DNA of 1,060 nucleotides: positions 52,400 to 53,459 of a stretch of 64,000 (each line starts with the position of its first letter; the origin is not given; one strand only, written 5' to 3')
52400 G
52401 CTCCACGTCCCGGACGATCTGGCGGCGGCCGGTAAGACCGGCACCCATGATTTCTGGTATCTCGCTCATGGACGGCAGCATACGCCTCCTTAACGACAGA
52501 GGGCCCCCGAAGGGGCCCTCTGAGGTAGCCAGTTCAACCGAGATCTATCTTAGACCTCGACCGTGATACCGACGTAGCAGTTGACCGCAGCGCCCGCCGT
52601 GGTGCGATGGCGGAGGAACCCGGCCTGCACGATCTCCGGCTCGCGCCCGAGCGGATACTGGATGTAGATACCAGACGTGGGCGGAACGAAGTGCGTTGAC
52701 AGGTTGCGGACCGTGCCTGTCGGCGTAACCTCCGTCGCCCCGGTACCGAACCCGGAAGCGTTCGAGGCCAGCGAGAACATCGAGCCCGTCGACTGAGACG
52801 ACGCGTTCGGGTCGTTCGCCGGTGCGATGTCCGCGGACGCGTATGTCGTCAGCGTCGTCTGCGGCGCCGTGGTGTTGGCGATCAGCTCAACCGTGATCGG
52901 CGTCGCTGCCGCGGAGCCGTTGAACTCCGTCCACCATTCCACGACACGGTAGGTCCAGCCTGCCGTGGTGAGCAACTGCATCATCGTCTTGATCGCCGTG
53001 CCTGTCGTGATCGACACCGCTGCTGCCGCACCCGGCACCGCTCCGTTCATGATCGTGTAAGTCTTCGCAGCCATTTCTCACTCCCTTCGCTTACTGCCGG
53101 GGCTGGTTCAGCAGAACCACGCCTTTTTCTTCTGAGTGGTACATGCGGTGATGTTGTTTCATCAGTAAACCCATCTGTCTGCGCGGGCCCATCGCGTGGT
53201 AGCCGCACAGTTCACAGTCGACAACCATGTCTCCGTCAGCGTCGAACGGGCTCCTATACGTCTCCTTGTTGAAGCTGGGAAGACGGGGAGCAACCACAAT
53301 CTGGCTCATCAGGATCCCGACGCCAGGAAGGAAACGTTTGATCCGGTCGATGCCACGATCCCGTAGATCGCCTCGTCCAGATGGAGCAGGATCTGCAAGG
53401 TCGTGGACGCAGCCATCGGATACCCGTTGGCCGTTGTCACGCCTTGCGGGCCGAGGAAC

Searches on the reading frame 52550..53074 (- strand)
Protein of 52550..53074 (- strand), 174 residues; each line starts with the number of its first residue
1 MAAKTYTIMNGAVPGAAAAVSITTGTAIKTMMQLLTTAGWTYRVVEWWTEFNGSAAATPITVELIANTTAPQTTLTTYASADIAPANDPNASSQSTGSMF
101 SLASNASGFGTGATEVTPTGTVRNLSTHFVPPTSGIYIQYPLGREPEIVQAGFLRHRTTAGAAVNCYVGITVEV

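Call 6: search_protein_families(library=pfam, max_evalue=0.1, proteins=[window:52550-53074:-])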
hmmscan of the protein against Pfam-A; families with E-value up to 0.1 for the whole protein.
window:52550-53074:- (174 aa): 0 families

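Call 7: search_protein_families(library=phrogs, max_evalue=0.01, proteins=[window:52550-53074:-])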
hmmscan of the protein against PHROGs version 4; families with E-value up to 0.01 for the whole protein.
window:52550-53074:- (174 aa): 0 families

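Call 61: search_protein_families(library=ncbifam, max_evalue=0.1, proteins=[window:52550-53074:-])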
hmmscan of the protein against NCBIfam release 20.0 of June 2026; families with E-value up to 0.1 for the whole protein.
window:52550-53074:- (174 aa): 0 families

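Call 69: find_homologous_proteins(query=window:52550-53074:-, max_evalue=0.001)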
Query window:52550-53074:- (174 aa): 2274 proteins with E <= 0.001 among 2649 candidates; the best 120 are listed.
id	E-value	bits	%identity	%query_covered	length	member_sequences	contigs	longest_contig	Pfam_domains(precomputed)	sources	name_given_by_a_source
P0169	7.8e-105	366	100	100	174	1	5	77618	-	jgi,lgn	jgi:hypothetical protein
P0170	6.3e-87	308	83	100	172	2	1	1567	-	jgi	-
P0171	2.7e-86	306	82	99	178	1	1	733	-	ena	-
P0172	4.1e-86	305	82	99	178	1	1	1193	-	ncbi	-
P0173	1.8e-84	300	82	100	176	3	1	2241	-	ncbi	-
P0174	3.5e-84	299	82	100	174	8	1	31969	-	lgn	-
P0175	9.2e-81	288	79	100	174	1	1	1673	-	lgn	-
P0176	5.9e-79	282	79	100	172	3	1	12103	-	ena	-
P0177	7.2e-79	282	79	99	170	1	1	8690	-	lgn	-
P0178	8.3e-79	281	79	99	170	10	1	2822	-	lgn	-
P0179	1.8e-78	280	77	99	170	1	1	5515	-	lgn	-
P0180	3.9e-77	276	79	100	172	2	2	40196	-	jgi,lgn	jgi:hypothetical protein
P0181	1.4e-76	274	76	99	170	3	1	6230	-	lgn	-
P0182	1.4e-74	268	76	100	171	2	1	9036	-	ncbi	-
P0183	1.7e-74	267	73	100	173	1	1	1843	-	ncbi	-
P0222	2.9e-62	228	66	99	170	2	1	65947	-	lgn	-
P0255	2.8e-57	211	66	99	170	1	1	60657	-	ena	-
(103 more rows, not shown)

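Call 73: find_encoding_contigs(protein=P0222, flank=10000, max_places=2)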
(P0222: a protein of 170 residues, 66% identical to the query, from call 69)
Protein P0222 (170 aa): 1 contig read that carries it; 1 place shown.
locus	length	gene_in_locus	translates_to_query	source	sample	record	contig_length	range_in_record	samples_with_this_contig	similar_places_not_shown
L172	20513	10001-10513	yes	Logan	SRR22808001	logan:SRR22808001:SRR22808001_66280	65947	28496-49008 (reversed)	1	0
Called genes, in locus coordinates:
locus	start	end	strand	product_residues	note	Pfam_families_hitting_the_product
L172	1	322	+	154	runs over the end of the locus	-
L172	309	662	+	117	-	-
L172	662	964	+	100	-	-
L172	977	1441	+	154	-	-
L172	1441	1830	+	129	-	-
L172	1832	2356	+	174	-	-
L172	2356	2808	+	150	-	PF12691:Phage_tail_terminator_6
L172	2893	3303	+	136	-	-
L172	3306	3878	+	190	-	-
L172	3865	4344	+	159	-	-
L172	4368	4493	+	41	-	-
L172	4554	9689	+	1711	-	PF01551:Peptidase_M23, PF07591:PT-HINT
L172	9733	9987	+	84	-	-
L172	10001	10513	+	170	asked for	-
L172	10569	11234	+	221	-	-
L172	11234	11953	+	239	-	-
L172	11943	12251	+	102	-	-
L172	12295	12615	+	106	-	-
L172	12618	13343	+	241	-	PF13385:Laminin_G_3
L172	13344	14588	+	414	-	-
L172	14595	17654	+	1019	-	-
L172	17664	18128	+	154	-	-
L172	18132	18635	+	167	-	-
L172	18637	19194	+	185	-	-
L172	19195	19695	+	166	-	-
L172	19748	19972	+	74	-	-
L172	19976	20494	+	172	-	PF05257:CHAP (weak)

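Call 74: find_encoding_contigs(protein=P0255, flank=10000, max_places=2)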
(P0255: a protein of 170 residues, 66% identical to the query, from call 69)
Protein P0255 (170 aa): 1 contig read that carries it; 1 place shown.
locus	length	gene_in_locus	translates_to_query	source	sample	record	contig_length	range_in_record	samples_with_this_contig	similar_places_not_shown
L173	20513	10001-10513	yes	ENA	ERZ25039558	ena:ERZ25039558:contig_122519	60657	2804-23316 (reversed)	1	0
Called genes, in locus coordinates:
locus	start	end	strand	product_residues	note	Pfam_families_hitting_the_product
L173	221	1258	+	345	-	PF06414:Zeta_toxin, PF13671:AAA_33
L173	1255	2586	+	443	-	-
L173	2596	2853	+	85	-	-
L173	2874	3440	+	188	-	-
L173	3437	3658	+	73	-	-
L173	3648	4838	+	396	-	-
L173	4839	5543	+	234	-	-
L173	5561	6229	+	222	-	-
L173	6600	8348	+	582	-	-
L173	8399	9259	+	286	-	-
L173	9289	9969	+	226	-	-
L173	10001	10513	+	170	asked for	-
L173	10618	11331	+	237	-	PF13385:Laminin_G_3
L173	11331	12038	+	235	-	-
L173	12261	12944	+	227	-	-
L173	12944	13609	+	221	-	-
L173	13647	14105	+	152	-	-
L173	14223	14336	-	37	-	-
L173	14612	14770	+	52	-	-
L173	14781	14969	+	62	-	-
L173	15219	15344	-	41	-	-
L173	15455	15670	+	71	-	-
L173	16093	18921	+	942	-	-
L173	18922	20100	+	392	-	-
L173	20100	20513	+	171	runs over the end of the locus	-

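Call 77: predict_structure(alignment_id=A5)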
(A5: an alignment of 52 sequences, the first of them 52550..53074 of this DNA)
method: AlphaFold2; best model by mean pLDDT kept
length: 174 residues; sequences in the alignment: 52
mean_pLDDT: 91.4   pTM: 0.89
mean pLDDT of the five models: 91.4, 90.4, 90.4, 90.0, 89.6
residues with pLDDT >= 90: 134; 70-90: 34; 50-70: 6; < 50: 0
segments of 3 or more residues with pLDDT < 50: none
pLDDT, mean of each block of 10 residues (from residue 1): 89 69 94 95 96 83 97 93 91 88 94 92 96 91 96 96 93 95
secondary structure, 60 per line:
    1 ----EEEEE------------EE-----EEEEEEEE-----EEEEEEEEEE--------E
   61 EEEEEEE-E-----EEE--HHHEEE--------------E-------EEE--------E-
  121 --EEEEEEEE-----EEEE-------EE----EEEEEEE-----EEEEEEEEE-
elements in order: E5-9 E29-36 E42-51 E60-67 E75-77 E83-85 E108-110 E123-130 E136-139 E153-159 E165-173

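Call 83: find_related_loci(query=A5, collection=viral_contigs, flank=8000)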
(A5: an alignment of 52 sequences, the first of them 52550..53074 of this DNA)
Query A5 (174 aa) in viral_contigs; peptide patterns used: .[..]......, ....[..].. (x = any residue, [..] = any of these).
231 stretches matched a pattern; 209 encode a relative of the query (tblastn E <= 1e-3); the best 80 are kept; 80 distinct loci.
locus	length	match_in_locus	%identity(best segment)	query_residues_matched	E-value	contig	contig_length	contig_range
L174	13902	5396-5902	64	1-173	8e-57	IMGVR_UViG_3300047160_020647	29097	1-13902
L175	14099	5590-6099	66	1-174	2e-55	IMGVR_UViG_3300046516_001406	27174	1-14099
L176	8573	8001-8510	66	1-174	2e-55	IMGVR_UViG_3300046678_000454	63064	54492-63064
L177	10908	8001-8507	64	1-173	1e-54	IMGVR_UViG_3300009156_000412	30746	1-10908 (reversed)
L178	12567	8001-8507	64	1-173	1e-54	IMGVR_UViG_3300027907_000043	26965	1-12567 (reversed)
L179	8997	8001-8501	56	1-170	1e-53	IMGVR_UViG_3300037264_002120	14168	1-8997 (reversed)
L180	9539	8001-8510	66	1-173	5e-53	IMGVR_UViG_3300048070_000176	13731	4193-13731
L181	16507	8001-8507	64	1-173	1e-52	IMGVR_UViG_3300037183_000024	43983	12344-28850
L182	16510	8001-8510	64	1-173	2e-52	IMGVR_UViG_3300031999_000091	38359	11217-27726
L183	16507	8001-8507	58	1-173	6e-49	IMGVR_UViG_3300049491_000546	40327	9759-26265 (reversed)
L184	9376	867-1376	56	1-173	2e-48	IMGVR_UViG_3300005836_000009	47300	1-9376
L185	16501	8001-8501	58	1-170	3e-47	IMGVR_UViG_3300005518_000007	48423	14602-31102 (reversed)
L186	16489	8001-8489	50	3-173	3e-38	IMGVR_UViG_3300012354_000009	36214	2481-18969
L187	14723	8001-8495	44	4-173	4e-36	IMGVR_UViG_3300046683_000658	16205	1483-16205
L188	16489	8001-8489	51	3-173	3e-35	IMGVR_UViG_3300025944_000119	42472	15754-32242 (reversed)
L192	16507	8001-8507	43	6-174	1e-31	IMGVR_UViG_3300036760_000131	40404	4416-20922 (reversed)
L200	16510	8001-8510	41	6-174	3e-30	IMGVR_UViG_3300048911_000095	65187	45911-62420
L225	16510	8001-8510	39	1-172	4e-27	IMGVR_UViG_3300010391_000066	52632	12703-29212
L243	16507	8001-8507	36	3-174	5e-26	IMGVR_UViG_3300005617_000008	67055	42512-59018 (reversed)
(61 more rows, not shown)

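Call 87: search_protein_families(library=pfam, alignment_id=A6, max_evalue=0.001)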
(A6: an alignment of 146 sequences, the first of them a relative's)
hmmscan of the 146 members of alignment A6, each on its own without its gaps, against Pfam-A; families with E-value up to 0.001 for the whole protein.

A. member 1, L186:7046-7597:+ (184 aa): 0 families

B. families by the number of members that match (of 146 scanned): 19 families
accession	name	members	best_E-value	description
PF23140.1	Gp80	7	2.1e-26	Podophage GP4 fiber I protein gp80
PF21722.4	Gly_rich_2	3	1.7e-16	Glycine-rich domain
PF13313.11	DUF4082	3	5.7e-14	Domain of unknown function (DUF4082)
PF00535.33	Glycos_transf_2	3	2.3e-12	Glycosyl transferase family 2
PF13385.13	Laminin_G_3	2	6.4e-20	Concanavalin A-like lectin/glucanases superfamily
PF13392.12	HNH_3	2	1.3e-10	HNH endonuclease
PF24175.2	SU10_adaptor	2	5.9e-10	SU10 adaptor protein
PF13229.12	Beta_helix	2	3e-08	Right handed beta helix region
PF14099.13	Polysacc_lyase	2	1.2e-07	Polysaccharide lyase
PF23148.1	Gp77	1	8.8e-18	Podophage GP4 fiber-tail adaptor protein gp77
PF16473.11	Rv2179c-like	1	8.4e-12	3'-5' exoribonuclease Rv2179c-like domain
PF01522.26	Polysacc_deac_1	1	1.3e-11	Polysaccharide deacetylase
PF01391.23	Collagen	1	6.6e-11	Collagen triple helix repeat (20 copies)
PF24517.2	CBM96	1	6.9e-08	Carbohydrate-binding module family 96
PF06848.17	Disaggr_repeat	1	5.8e-05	Disaggregatase related repeat domain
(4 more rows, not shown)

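Call 88: search_solved_structures(query=A5, max_evalue=10, show_alignments=1)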
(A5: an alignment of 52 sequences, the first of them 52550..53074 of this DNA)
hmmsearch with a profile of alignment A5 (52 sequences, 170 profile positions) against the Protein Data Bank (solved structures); distinct sequences matched with E-value up to 10: 5.
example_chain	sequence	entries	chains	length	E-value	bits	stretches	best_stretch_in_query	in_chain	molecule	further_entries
9jy2_e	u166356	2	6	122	1.2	12.2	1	129-157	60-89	T-cell surface glycoprotein CD3 epsilon chain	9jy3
9cia_e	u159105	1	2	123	1.2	12.2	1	129-157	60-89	T-cell surface glycoprotein CD3 epsilon chain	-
7phr_E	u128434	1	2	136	1.2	12.2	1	129-157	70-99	T-cell surface glycoprotein CD3 epsilon chain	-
9ci8_e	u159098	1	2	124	1.2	12.2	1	129-157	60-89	T-cell surface glycoprotein CD3 epsilon chain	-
1xiw_A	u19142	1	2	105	1.2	12.2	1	129-155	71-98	T-cell surface glycoprotein CD3 epsilon chain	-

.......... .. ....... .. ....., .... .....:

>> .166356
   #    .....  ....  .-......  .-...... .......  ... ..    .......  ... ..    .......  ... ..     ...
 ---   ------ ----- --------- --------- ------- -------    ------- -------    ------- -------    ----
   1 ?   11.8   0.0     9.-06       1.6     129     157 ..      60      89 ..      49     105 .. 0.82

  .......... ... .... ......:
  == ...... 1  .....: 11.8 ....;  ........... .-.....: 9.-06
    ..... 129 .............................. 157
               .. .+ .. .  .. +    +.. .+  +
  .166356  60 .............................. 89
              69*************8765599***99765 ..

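Call 89: search_protein_families(library=phrogs, max_evalue=1, proteins=[window:52550-53074:-, L192:8001-8507:+, L200:8001-8510:+, L225:8001-8510:+, L243:8001-8507:+])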
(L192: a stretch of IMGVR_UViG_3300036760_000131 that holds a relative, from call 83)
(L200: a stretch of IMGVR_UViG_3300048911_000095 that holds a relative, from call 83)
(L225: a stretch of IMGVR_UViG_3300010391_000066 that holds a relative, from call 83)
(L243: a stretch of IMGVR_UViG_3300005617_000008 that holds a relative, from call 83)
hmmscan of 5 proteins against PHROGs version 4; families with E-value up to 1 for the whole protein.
window:52550-53074:- (174 aa): 0 families

L192:8001-8507:+ (169 aa): 0 families

L200:8001-8510:+ (170 aa): 0 families

L225:8001-8510:+ (170 aa): 0 families

L243:8001-8507:+ (169 aa): 1 family
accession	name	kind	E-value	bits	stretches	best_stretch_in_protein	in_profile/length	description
phrog_3325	-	other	0.44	11.9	1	22-48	16-42/52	TreN-like membrane protein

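Call 90: search_dna_similar(query=window:52550-53074:-, collection=phages, mode=protein, max_rows=25, max_evalue=0.001)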
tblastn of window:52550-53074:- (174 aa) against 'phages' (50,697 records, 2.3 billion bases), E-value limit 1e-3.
No match.

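Call 103: find_related_loci(query=A5, collection=genome_contigs, flank=10000)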
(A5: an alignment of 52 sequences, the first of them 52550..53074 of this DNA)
Query A5 (174 aa) in genome_contigs; peptide patterns used: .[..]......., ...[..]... (x = any residue, [..] = any of these).
81 stretches matched a pattern; 8 encode a relative of the query (tblastn E <= 1e-3); 8 distinct loci.
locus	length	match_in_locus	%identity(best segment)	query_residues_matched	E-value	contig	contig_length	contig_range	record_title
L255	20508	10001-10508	56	1-173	5e-40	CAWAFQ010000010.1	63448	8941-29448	MAG: uncultured Actinomycetes bacterium isolate MFD02809.bin.2.302 genome assembly, contig: contig_268838, whole genome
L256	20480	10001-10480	36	1-168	1e-13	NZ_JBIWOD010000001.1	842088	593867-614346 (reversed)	Streptomyces sp. NPDC101227 NPDC101227_277_G8.ctg-0001, whole genome shotgun sequence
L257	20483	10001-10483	32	1-168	7e-11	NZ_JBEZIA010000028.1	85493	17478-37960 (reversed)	Streptomyces sp. NPDC048611 NPDC048611_54_B1.ctg-0028, whole genome shotgun sequence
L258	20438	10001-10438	34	14-168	3e-10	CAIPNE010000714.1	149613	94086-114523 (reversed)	MAG: uncultured Gammaproteobacteria bacterium isolate Loclat_bin-18265 genome assembly, contig: bin-18265:714/914, whole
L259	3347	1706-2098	34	29-173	2e-9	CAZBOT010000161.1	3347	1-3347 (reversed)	MAG TPA_asm: uncultured Candidatus Saccharibacteria bacterium isolate SRP329715_co1_191 genome assembly, contig: NODE_46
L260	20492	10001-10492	32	1-168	7e-9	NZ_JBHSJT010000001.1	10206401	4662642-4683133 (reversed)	Amycolatopsis halotolerans strain JCM 13279 tig00000001, whole genome shotgun sequence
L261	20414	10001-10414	31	20-173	6e-7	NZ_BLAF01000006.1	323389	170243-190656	Acrocarpospora pleiomorpha strain NBRC 16267 sequence006, whole genome shotgun sequence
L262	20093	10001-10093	58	35-67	1e-4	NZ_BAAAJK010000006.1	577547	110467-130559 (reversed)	Pseudonocardia kongjuensis strain JCM 11896 sequence06, whole genome shotgun sequence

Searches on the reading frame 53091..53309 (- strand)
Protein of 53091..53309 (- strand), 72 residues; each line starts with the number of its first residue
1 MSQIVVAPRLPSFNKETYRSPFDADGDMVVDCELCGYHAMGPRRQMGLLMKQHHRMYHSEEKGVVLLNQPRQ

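Call 89: search_protein_families(library=phrogs, max_evalue=1, proteins=[window:53091-53309:-])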
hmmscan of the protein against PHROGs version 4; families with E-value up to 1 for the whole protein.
window:53091-53309:- (72 aa): 3 families
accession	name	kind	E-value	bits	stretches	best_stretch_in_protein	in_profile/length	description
phrog_30006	-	unknown function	0.089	13.9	1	31-60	23-51/68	-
phrog_36989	-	unknown function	0.27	12.5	1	30-60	59-88/104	-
phrog_7332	-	unknown function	0.34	12.2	1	28-62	11-47/67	-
